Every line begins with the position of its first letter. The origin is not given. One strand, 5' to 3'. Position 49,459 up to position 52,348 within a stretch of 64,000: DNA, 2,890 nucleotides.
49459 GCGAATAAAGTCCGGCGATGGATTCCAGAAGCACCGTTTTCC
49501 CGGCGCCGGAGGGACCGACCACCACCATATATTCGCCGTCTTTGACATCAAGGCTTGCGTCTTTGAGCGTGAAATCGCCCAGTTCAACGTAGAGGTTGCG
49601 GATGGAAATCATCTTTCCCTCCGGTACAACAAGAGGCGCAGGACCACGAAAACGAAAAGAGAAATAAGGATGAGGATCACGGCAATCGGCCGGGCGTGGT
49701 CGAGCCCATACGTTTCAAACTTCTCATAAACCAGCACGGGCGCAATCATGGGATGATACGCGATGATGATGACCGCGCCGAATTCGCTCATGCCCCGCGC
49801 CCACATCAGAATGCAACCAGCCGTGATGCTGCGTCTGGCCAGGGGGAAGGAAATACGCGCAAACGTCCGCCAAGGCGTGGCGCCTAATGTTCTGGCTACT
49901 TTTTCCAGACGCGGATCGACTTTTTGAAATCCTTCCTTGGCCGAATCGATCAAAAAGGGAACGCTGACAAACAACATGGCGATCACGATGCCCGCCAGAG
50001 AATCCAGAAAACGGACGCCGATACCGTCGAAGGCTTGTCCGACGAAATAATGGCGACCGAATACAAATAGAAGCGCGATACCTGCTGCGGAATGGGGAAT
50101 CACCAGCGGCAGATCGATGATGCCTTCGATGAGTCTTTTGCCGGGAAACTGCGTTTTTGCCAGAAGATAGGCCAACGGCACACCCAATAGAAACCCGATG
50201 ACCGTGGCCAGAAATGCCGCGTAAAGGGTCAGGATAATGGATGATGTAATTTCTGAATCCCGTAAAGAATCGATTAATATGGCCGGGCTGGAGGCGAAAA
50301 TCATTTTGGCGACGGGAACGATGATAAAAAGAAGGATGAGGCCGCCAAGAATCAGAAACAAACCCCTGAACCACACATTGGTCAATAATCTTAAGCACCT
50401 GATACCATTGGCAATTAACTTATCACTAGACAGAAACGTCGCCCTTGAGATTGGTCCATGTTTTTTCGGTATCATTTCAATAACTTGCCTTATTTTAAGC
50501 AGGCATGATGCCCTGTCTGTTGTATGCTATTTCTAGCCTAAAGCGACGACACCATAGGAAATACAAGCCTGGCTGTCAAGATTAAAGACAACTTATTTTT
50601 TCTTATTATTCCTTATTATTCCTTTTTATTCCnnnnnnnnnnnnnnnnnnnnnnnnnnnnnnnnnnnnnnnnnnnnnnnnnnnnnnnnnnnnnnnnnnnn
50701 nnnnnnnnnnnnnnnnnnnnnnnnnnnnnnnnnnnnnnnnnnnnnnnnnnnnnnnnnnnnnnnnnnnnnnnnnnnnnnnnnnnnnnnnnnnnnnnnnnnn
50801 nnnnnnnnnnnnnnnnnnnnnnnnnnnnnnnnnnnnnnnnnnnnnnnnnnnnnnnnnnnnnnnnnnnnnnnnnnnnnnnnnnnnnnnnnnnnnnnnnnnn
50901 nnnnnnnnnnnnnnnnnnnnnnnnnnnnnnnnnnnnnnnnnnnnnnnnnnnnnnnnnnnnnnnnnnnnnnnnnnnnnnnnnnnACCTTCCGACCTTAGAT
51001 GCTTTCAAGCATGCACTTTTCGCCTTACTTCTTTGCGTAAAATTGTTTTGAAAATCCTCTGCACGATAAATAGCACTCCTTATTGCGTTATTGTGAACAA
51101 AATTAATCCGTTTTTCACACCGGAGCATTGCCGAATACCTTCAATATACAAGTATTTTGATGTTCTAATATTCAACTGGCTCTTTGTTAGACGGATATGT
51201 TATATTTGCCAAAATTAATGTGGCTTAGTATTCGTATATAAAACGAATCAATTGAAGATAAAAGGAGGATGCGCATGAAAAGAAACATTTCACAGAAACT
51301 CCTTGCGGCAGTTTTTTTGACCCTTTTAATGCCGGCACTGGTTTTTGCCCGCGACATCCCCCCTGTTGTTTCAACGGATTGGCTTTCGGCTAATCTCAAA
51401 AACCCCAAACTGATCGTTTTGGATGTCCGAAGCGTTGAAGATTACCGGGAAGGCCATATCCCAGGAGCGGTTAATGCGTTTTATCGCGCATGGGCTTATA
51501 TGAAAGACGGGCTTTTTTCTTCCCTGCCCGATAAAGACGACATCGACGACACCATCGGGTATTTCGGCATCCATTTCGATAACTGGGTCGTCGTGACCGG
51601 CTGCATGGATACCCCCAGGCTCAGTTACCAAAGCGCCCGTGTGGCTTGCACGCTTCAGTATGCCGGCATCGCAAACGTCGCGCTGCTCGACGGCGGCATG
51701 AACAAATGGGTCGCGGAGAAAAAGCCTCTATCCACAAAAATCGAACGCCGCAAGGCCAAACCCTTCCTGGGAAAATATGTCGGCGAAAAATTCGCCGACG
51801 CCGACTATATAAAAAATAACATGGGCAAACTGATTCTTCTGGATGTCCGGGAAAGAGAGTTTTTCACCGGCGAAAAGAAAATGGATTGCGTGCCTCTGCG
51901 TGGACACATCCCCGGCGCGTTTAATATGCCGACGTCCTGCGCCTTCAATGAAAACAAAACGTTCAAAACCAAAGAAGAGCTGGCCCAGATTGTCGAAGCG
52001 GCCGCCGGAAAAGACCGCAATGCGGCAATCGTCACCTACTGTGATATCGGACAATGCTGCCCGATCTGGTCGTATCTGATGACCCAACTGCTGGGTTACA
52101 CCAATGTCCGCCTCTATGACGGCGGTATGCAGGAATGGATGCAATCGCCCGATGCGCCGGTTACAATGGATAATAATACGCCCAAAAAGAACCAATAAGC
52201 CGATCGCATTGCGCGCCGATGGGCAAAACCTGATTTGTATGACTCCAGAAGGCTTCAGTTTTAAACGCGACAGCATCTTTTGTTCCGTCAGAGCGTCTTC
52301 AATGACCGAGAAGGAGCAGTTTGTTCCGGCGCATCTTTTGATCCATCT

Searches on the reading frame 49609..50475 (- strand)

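Call 47: search_protein_families(library=pfam, proteins=[window:49609-50475:-], max_evalue=0.001)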
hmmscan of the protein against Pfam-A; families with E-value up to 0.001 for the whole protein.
window:49609-50475:- (288 aa): 1 family
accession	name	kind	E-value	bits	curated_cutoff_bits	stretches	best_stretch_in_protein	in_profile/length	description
PF00528.27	BPD_transp_1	-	7.3e-15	55.6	26.4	1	98-282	1-173/184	Binding-protein-dependent transport system inner membrane component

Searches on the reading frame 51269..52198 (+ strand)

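Call 47: search_protein_families(library=pfam, proteins=[window:51269-52198:+], max_evalue=0.001)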
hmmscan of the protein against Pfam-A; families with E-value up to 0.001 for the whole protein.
window:51269-52198:+ (309 aa): 1 family
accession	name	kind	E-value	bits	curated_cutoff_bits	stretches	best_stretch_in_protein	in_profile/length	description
PF00581.25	Rhodanese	-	2.9e-37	127.6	22.2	2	178-292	2-101/102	Rhodanese-like domain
